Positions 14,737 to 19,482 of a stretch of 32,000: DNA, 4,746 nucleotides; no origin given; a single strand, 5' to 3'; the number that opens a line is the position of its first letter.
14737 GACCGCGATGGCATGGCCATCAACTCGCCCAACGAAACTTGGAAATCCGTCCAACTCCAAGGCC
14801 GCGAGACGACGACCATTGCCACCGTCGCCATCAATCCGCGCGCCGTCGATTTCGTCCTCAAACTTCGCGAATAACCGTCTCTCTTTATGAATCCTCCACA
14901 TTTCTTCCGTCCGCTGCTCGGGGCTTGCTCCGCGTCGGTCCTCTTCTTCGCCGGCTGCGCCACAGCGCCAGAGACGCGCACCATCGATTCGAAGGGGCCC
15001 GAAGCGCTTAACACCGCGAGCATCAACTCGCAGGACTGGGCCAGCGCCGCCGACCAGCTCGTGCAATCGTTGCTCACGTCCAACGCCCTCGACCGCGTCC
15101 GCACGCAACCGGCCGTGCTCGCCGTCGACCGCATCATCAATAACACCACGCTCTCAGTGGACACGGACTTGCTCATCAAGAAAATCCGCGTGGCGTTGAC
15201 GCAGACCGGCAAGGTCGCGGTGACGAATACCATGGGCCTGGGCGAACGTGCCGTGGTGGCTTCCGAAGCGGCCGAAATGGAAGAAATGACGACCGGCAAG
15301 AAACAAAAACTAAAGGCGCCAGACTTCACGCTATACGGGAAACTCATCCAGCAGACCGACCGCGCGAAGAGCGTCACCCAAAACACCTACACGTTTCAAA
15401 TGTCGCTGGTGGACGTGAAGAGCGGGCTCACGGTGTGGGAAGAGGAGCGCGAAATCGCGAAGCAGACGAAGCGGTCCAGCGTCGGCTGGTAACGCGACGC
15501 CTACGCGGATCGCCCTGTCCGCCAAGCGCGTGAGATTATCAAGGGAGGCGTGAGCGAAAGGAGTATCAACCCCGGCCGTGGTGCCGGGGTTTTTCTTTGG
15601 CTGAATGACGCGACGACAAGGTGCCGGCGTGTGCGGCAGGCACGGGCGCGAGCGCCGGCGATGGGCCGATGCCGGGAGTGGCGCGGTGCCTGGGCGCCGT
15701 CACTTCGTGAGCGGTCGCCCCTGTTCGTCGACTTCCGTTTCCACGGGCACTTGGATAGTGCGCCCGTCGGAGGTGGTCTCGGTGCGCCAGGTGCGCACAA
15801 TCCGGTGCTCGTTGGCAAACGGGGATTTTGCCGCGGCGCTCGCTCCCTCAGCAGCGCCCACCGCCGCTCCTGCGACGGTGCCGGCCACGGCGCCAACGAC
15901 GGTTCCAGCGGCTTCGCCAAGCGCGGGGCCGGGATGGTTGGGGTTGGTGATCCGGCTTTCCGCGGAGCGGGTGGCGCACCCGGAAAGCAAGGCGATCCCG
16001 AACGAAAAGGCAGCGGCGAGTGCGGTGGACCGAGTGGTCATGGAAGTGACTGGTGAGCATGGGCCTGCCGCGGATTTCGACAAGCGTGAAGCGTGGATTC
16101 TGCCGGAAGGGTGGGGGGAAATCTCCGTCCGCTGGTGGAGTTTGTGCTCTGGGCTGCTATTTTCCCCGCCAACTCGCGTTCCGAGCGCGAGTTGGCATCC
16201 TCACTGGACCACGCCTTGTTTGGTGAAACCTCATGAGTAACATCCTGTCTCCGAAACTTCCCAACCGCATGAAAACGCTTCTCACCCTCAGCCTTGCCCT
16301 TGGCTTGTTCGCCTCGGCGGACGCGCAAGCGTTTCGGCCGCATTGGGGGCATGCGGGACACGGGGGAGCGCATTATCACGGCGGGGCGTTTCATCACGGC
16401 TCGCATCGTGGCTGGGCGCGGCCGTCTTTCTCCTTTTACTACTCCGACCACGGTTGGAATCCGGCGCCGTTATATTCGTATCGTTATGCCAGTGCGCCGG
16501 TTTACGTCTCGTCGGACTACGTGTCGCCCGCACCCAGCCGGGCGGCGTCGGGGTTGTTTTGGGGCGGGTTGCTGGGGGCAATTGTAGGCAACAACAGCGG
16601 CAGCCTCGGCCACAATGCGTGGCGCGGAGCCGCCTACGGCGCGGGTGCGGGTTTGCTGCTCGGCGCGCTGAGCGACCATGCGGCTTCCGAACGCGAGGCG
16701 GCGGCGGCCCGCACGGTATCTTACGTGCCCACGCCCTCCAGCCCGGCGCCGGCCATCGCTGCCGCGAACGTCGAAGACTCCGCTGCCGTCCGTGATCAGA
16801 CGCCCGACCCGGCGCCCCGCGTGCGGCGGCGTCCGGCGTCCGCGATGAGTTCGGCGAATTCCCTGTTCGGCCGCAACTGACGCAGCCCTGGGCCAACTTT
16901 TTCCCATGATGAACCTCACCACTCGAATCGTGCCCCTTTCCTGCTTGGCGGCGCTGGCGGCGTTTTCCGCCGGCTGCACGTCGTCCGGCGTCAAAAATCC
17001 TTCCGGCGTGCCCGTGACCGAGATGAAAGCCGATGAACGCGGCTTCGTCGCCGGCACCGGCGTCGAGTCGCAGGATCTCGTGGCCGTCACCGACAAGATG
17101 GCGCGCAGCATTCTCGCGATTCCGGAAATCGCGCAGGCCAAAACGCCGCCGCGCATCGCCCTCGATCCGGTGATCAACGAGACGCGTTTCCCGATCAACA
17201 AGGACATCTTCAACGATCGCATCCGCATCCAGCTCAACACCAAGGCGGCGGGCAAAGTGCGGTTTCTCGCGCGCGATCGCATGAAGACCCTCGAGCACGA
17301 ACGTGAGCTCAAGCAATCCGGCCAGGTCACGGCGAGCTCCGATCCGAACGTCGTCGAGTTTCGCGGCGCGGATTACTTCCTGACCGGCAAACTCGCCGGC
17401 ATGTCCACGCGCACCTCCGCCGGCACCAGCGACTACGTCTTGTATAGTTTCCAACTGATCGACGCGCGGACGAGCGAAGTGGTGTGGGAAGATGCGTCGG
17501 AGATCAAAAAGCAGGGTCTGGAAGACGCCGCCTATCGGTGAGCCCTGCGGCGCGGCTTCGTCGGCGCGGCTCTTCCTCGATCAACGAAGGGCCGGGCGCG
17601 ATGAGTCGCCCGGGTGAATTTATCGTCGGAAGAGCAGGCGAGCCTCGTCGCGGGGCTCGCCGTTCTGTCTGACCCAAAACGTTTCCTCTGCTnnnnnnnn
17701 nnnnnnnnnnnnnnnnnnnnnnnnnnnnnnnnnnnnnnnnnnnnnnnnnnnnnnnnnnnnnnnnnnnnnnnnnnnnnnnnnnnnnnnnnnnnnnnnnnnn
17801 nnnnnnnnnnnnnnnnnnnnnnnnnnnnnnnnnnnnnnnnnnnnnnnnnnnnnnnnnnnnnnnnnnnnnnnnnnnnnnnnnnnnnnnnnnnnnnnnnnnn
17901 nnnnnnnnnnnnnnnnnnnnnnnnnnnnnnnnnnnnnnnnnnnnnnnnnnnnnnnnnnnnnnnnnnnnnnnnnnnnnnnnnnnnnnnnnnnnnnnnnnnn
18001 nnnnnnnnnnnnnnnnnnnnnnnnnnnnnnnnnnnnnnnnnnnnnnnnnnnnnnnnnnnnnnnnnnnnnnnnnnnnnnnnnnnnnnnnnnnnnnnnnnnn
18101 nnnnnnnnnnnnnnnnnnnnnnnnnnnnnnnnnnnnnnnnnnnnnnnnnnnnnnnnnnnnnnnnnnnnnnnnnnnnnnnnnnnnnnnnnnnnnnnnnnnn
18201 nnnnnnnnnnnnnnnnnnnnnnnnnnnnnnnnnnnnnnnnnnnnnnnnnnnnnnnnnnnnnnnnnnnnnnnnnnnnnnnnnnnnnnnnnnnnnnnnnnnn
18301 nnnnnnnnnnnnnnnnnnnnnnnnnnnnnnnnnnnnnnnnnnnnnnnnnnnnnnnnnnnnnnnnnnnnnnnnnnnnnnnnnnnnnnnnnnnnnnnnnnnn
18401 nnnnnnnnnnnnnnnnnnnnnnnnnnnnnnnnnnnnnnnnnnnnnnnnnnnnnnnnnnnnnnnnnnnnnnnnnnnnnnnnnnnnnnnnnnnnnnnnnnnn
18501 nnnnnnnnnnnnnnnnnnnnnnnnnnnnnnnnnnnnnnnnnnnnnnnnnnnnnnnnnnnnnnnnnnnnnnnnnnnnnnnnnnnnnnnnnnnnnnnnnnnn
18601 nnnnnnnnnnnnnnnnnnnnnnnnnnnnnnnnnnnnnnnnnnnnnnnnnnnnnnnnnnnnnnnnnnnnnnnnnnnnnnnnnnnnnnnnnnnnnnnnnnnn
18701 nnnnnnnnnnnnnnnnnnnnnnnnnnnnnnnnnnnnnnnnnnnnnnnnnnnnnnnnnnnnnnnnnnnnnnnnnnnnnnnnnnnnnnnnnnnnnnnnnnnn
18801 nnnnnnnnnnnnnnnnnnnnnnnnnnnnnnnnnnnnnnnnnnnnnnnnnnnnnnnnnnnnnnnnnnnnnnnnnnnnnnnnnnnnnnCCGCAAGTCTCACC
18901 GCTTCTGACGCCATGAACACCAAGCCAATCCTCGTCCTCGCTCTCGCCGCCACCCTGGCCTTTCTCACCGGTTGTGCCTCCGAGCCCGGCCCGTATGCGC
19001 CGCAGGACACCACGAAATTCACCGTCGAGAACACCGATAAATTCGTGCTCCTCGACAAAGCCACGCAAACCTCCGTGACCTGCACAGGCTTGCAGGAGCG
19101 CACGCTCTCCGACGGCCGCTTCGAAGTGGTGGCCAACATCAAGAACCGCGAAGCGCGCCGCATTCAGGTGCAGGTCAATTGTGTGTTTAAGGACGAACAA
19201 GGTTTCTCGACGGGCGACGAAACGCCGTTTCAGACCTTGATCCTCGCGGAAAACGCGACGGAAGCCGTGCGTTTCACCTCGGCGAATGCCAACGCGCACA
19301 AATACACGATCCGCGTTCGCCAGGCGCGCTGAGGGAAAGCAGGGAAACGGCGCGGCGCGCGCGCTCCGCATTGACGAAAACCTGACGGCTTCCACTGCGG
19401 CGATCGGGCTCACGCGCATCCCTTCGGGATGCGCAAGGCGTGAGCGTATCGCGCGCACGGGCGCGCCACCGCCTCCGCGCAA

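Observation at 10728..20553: Ten-gene, ~10-kb block made only of exported envelope proteins: candidate undescribed lipoprotein system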

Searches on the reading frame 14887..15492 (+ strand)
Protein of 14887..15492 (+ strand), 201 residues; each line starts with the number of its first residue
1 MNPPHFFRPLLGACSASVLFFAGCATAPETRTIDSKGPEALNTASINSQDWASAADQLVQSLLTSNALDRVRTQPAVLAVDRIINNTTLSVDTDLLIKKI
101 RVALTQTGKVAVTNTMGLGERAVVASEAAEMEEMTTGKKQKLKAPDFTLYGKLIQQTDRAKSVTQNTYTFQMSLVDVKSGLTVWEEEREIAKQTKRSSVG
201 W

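Call 5: search_protein_families(library=pfam, proteins=[window:14887-15492:+], max_evalue=0.1)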
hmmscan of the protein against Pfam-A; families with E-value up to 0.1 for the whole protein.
window:14887-15492:+ (201 aa): 2 families
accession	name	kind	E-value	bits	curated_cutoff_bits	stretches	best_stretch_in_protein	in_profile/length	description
PF13036.11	LpoB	-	3.3e-27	95.6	22.3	1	51-190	2-147/147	Peptidoglycan-synthase activator LpoB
PF05643.16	GNA1162-like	-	0.026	14.6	25.9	1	126-197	63-135/185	Putative lipoprotein GNA1162-like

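Call 6: search_protein_families(library=ncbifam, proteins=[window:14887-15492:+], max_evalue=0.1)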
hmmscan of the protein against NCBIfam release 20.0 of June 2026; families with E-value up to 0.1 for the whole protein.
window:14887-15492:+ (201 aa): 1 family
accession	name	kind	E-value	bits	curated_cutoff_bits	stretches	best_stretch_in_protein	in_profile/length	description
TIGR02722.1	lp_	equivalog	1.4e-30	106.7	110.55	1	14-192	7-189/189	penicillin-binding protein activator LpoB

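Call 15: search_solved_structures(query=window:14887-15492:+, max_evalue=1)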
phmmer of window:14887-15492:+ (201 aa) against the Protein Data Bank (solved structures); distinct sequences matched with E-value up to 1: 3.
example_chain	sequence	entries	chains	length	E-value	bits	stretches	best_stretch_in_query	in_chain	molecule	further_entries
2mii_A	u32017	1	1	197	0.069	16.5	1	40-191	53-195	Penicillin-binding protein activator LpoB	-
4q6l_A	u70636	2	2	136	0.2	15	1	50-187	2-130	Penicillin-binding protein activator LpoB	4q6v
4q6z_A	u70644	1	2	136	0.26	14.7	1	50-191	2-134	Penicillin-binding protein activator LpoB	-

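Call 91: search_solved_structures(query=A5, max_evalue=1)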
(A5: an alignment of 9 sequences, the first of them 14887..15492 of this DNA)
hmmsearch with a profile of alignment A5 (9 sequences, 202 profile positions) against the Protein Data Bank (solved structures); distinct sequences matched with E-value up to 1: 3.
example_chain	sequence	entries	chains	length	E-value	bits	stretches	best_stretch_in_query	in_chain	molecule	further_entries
4q6z_A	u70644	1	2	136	0.0033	20.2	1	51-190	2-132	Penicillin-binding protein activator LpoB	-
2mii_A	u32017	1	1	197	0.0037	20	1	47-190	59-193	Penicillin-binding protein activator LpoB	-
4q6l_A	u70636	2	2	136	0.0057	19.4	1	74-192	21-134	Penicillin-binding protein activator LpoB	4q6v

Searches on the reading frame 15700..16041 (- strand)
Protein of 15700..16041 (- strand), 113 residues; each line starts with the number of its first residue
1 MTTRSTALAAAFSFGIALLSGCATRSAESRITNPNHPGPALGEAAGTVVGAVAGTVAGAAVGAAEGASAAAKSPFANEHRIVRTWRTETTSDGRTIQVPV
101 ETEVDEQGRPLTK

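Call 5: search_protein_families(library=pfam, proteins=[window:15700-16041:-], max_evalue=0.1)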
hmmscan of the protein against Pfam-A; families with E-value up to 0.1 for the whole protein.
window:15700-16041:- (113 aa): 2 families
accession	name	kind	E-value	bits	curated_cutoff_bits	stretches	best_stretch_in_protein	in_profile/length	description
PF13441.11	Gly-zipper_YMGG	-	0.07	13.3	28.9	0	41-68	5-33/45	YMGG-like Gly-zipper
PF13488.11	Gly-zipper_Omp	-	0.099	13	25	0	42-65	18-42/46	Glycine zipper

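Call 6: search_protein_families(library=ncbifam, proteins=[window:15700-16041:-], max_evalue=0.1)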
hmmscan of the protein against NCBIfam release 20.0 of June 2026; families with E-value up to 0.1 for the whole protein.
window:15700-16041:- (113 aa): 7 families
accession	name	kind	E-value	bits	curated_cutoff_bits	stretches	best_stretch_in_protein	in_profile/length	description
NF053612.1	anchor_PA1041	equivalog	5.6e-05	23.2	250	1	17-112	13-107/236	PA1041 family peptidoglycan-binding anchor lipoprotein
NF053611.1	YiaD_Gzip_OmpA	equivalog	0.0017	18.1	175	1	15-70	6-64/206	YiaD family glycine zipper/OmpA-like lipoprotein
NF038224.1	OmpA_like_CmpA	equivalog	0.0018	17.8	300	1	13-72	14-79/233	C-OmpA-like family protein CmpA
NF008437.0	PRK11280.1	equivalog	0.01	15.7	99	1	45-71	72-98/179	hypothetical protein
NF053524.1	thylo_ssl2009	equivalog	0.019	15.7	58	1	42-73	10-41/90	ssl2009 family thylakoid membrane protein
TIGR03789.1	pdsO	hypoth_equivalog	0.044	13.5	152.2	1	21-68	25-72/243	sortase-associated OmpA-like protein PdsO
TIGR00087.1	surE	equivalog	0.087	12.2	135.1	0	38-79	94-136/252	5'/3'-nucleotidase SurE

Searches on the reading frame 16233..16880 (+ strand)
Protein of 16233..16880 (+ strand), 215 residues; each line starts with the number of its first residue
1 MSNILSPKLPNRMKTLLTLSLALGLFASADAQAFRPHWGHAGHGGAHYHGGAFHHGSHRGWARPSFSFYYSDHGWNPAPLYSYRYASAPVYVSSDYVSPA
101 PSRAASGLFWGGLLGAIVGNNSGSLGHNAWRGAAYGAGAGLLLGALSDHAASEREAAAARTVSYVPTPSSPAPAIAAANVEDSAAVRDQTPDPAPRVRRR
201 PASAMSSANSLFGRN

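Call 5: search_protein_families(library=pfam, proteins=[window:16233-16880:+], max_evalue=0.1)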
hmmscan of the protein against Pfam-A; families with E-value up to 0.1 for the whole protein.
window:16233-16880:+ (215 aa): 5 families
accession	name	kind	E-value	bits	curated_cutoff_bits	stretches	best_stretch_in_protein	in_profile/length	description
PF13441.11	Gly-zipper_YMGG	-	5.9e-07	29.5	28.9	1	103-147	2-42/45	YMGG-like Gly-zipper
PF13488.11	Gly-zipper_Omp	-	6.5e-06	26.4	25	1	111-153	2-44/46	Glycine zipper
PF05433.20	Rick_17kDa_Anti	-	0.0013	19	24.2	1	107-145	2-40/43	Glycine zipper 2TM domain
PF13436.11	Gly-zipper_OmpA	-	0.0015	18.7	27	1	103-146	3-42/44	Glycine-zipper domain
PF19029.5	DUF883_C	-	0.0041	17.2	27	1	128-146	8-26/30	DUF883 C-terminal glycine zipper region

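Call 6: search_protein_families(library=ncbifam, proteins=[window:16233-16880:+], max_evalue=0.1)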
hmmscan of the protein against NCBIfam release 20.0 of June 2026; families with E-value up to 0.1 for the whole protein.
window:16233-16880:+ (215 aa): 1 family
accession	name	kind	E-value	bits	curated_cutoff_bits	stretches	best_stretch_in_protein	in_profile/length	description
NF053611.1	YiaD_Gzip_OmpA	equivalog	0.00011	22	175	1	102-160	27-84/206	YiaD family glycine zipper/OmpA-like lipoprotein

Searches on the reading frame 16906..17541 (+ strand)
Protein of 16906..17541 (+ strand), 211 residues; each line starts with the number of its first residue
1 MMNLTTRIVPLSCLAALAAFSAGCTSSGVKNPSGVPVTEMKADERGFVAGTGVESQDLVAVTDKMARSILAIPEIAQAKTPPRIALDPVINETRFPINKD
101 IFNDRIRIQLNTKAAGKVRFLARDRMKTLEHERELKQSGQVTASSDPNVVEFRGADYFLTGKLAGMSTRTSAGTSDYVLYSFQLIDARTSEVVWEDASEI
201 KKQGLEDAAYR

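Call 5: search_protein_families(library=pfam, proteins=[window:16906-17541:+], max_evalue=0.1)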
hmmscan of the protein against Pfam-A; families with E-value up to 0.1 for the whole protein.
window:16906-17541:+ (211 aa): 2 families
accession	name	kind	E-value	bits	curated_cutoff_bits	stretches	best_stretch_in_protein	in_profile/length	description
PF13036.11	LpoB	-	4.4e-20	72.5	22.3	1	57-200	1-147/147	Peptidoglycan-synthase activator LpoB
PF03783.19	CsgG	-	0.00085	19.1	20.8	1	119-173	55-108/210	Curli production assembly/transport component CsgG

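Call 6: search_protein_families(library=ncbifam, proteins=[window:16906-17541:+], max_evalue=0.1)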
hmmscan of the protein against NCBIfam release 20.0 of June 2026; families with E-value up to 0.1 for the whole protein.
window:16906-17541:+ (211 aa): 1 family
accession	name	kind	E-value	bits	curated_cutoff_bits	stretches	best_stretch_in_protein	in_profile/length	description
TIGR02722.1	lp_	equivalog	6.6e-18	65.4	110.55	1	12-202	5-189/189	penicillin-binding protein activator LpoB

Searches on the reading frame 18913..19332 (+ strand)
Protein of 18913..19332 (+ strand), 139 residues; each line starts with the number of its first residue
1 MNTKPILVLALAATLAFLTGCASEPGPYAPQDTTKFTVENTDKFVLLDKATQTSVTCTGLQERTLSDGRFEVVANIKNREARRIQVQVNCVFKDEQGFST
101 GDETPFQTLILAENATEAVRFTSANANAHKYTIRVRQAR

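Call 5: search_protein_families(library=pfam, proteins=[window:18913-19332:+], max_evalue=0.1)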
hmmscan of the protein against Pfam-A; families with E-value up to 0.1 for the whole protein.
window:18913-19332:+ (139 aa): 1 family
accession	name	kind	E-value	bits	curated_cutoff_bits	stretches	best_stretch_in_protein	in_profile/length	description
PF07233.18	DUF1425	-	1.8e-09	37.8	28.3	1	47-137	6-96/96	Protein of unknown function (DUF1425)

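Call 6: search_protein_families(library=ncbifam, proteins=[window:18913-19332:+], max_evalue=0.1)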
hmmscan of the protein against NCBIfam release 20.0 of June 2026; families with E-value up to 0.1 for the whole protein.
window:18913-19332:+ (139 aa): 2 families
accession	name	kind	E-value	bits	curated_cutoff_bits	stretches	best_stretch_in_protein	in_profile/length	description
NF047637.1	lipo_CC0125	subfamily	0.032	14.7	40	0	8-34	3-28/169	CC0125/CC1285 family lipoprotein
NF045617.1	mostly_LP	subfamily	0.076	13.1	43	1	9-101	3-92/119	putative T6SS immunity periplasmic lipoprotein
